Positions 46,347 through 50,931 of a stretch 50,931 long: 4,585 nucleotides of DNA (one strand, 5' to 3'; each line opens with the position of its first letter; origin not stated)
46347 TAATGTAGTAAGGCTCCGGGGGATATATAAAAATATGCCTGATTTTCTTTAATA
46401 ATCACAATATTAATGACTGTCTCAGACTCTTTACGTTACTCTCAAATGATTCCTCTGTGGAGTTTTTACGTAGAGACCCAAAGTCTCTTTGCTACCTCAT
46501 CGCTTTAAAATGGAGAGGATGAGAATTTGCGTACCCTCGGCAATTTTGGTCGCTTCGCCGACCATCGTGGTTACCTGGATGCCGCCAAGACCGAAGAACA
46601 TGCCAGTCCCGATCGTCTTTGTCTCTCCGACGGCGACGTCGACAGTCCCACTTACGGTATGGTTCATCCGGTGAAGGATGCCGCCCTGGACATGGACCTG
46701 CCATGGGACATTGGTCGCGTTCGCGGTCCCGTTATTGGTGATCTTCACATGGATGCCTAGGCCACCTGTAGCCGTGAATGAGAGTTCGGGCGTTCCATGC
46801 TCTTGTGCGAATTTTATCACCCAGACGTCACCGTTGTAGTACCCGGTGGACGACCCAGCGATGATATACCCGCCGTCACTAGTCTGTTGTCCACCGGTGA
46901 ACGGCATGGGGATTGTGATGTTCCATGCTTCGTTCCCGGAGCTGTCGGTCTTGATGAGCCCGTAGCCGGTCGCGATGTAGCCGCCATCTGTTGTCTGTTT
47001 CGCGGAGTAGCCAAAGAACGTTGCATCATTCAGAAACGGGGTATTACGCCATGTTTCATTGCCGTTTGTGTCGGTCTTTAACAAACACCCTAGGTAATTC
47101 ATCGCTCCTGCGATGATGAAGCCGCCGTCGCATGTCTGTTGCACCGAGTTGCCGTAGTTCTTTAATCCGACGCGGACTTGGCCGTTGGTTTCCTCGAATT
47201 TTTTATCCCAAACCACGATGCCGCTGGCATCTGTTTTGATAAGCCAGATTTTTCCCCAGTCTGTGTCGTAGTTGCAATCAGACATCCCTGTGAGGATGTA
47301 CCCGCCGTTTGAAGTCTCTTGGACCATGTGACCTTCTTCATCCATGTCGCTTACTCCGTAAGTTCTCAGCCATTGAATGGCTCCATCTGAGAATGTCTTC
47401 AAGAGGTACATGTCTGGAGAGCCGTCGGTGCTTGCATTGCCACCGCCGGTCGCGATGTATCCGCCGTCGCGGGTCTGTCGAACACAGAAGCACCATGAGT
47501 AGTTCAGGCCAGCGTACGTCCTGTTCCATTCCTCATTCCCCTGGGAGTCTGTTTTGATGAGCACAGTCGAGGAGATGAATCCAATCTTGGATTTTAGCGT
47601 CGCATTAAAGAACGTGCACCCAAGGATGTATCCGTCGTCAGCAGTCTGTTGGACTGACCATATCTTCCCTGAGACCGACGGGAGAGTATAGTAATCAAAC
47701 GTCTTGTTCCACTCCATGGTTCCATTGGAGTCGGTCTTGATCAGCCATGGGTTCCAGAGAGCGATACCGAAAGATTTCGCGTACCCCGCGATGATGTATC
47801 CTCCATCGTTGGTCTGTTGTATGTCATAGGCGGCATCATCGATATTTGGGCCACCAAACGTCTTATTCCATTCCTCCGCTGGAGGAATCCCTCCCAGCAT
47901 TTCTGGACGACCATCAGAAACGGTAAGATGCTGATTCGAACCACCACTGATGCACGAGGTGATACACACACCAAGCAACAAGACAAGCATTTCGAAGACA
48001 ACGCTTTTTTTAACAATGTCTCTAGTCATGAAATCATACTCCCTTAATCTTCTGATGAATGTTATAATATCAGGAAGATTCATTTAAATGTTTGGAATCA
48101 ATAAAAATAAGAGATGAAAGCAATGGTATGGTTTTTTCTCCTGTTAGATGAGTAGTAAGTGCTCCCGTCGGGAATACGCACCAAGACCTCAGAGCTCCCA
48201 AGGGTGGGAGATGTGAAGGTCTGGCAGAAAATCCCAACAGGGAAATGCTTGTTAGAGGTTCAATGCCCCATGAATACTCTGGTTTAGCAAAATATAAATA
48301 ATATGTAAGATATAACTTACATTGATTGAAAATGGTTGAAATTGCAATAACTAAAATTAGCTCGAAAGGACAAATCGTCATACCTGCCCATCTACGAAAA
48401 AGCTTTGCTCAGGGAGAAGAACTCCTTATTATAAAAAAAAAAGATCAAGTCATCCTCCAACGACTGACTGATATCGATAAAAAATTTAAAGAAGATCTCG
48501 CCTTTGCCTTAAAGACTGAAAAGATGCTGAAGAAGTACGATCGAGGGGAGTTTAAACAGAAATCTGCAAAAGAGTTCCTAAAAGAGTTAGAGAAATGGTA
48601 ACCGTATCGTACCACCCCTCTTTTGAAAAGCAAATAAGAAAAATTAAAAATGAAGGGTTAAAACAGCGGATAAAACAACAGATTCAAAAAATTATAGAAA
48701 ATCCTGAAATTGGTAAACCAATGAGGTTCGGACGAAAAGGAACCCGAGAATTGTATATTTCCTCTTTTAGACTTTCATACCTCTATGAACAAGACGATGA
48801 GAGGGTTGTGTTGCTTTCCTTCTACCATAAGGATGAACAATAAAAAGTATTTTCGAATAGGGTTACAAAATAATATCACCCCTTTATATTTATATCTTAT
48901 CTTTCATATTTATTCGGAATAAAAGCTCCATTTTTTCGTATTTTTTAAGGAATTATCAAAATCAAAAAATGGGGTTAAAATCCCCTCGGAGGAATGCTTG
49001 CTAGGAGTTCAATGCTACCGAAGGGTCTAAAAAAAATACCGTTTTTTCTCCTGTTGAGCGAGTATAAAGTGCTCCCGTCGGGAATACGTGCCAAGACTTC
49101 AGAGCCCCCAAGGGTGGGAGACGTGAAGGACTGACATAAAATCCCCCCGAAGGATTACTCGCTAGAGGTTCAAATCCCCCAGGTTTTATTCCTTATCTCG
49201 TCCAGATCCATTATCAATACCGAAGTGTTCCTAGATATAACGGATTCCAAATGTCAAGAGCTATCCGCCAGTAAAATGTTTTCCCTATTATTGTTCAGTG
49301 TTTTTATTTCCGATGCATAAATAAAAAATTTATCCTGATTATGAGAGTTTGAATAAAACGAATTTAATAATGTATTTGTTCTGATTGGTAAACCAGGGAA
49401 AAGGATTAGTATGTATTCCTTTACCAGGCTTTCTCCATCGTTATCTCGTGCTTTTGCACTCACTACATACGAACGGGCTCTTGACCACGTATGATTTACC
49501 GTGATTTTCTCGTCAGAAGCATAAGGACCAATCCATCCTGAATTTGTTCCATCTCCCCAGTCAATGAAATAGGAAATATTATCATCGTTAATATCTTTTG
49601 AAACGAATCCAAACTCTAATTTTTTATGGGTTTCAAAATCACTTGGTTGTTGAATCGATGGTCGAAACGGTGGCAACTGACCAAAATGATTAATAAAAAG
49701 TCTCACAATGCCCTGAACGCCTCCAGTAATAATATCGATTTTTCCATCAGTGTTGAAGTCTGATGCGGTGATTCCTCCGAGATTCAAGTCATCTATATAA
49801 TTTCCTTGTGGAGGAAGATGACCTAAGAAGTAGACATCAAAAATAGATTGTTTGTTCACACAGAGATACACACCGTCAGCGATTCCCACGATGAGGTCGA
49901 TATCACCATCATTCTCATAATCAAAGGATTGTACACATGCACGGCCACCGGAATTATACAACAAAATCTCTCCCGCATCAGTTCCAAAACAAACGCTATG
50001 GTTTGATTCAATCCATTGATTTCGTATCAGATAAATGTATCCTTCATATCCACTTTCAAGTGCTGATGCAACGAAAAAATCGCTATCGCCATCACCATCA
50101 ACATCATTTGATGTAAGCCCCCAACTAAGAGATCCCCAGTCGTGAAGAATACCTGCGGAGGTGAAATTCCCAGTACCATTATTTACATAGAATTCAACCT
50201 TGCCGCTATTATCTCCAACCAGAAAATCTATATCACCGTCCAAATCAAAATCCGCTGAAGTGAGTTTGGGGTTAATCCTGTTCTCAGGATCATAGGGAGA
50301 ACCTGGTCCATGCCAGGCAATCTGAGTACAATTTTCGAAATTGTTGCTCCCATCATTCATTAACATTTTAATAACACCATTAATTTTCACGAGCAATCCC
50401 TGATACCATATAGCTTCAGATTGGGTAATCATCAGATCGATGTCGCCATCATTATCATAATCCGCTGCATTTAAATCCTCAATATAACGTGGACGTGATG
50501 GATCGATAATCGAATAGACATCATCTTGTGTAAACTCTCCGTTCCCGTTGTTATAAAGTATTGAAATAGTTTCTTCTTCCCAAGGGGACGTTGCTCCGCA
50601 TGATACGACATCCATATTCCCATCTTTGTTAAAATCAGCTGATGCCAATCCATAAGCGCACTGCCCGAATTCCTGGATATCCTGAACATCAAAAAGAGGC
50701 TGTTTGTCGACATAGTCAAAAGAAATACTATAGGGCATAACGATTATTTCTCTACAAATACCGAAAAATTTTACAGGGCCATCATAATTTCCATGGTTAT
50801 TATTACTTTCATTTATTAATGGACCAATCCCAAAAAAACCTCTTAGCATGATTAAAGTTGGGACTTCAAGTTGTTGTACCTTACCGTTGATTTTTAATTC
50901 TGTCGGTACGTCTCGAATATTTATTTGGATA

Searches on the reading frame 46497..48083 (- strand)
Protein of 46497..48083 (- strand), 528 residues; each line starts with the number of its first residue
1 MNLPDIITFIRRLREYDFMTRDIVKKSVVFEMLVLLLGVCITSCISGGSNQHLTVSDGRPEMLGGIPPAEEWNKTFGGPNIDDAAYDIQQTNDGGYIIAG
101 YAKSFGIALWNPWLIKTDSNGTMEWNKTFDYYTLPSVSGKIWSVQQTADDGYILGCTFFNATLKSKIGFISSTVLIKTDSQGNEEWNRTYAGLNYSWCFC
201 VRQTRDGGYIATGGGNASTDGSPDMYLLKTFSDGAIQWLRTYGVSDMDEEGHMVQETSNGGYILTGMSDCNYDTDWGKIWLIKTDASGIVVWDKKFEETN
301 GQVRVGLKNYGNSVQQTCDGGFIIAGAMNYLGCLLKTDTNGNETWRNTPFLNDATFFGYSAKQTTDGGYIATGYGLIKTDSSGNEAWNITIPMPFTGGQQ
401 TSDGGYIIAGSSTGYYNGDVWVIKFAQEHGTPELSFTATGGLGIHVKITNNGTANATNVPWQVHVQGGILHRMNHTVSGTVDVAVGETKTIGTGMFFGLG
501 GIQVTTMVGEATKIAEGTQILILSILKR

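Call 6: search_protein_families(library=pfam, proteins=[window:46497-48083:-], max_evalue=0.01)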
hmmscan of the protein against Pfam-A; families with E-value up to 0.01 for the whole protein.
window:46497-48083:- (528 aa): 0 families

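Call 48: find_encoding_contigs(protein=window:46497-48083:-, flank=10000, max_places=10)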
Protein window:46497-48083:- (528 aa): 7 contigs read that carry it; 4 places shown.
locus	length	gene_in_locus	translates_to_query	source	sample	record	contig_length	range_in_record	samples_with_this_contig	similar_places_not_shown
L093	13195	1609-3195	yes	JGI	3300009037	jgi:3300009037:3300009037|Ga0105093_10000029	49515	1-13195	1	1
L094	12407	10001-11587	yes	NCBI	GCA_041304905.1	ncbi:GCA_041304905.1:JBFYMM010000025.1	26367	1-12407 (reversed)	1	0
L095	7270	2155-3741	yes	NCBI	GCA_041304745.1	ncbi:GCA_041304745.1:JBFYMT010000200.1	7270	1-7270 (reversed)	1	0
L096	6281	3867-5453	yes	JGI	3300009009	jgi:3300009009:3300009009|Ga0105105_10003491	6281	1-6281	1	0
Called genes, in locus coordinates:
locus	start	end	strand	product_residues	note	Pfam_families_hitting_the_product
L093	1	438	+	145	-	?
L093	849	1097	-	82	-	PF05016:ParE_toxin, PF15781:ParE-like_toxin (weak)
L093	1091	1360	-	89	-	PF04014:MazE_antitoxin (weak)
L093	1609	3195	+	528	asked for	-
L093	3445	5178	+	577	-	PF05935:Arylsulfotrans (weak)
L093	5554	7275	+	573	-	PF05935:Arylsulfotrans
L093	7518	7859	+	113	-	PF04237:YjbR (faint), PF04993:TfoX_N (weak)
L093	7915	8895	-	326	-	PF13469:Sulfotransfer_3, PF17784:Sulfotransfer_4 (weak), PF00685:Sulfotransfer_1 (weak)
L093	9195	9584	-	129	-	-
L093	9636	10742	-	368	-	PF01244:Peptidase_M19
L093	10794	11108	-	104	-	-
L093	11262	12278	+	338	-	PF00005:ABC_tran, PF13304:AAA_21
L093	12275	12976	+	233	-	PF24686:FLQE3_permease, PF12698:ABC2_membrane_3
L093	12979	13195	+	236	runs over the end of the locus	-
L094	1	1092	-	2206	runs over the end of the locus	PF04389:Peptidase_M28, PF00801:PKD, PF18911:PKD_4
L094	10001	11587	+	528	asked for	-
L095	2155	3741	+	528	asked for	-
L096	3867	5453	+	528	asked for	-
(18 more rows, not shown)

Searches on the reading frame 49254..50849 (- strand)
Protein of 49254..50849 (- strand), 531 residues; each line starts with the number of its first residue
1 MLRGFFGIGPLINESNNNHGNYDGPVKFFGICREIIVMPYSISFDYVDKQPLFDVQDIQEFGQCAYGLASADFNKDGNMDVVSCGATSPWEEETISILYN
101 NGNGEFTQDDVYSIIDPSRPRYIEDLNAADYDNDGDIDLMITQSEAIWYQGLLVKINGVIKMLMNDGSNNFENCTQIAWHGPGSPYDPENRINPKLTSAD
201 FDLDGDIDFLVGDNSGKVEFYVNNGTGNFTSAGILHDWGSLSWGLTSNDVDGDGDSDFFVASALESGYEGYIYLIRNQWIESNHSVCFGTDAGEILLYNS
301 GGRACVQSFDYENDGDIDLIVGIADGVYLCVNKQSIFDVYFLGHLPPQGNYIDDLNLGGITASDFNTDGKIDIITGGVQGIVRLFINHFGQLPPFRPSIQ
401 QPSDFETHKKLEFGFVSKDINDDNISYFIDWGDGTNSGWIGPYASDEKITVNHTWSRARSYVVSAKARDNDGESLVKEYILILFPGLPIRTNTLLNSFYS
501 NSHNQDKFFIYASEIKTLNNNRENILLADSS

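Call 40: search_protein_families(library=pfam, proteins=[window:49254-50849:-], max_evalue=0.001)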
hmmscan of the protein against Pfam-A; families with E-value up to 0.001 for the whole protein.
window:49254-50849:- (531 aa): 3 families
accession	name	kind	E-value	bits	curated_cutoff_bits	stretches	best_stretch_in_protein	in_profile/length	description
PF13517.12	FG-GAP_3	-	1.1e-26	93.6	26.9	3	72-140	1-60/61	FG-GAP-like repeat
PF01839.29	FG-GAP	-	0.00037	20.8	22.1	0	249-274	9-36/37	FG-GAP repeat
PF00801.26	PKD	-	0.00042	20.7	23.5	0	410-474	16-72/80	PKD domain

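Call 53: find_encoding_contigs(protein=window:49254-50849:-, flank=10000, max_places=10)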
Protein window:49254-50849:- (531 aa): no gene with exactly this product is on record in the collection.
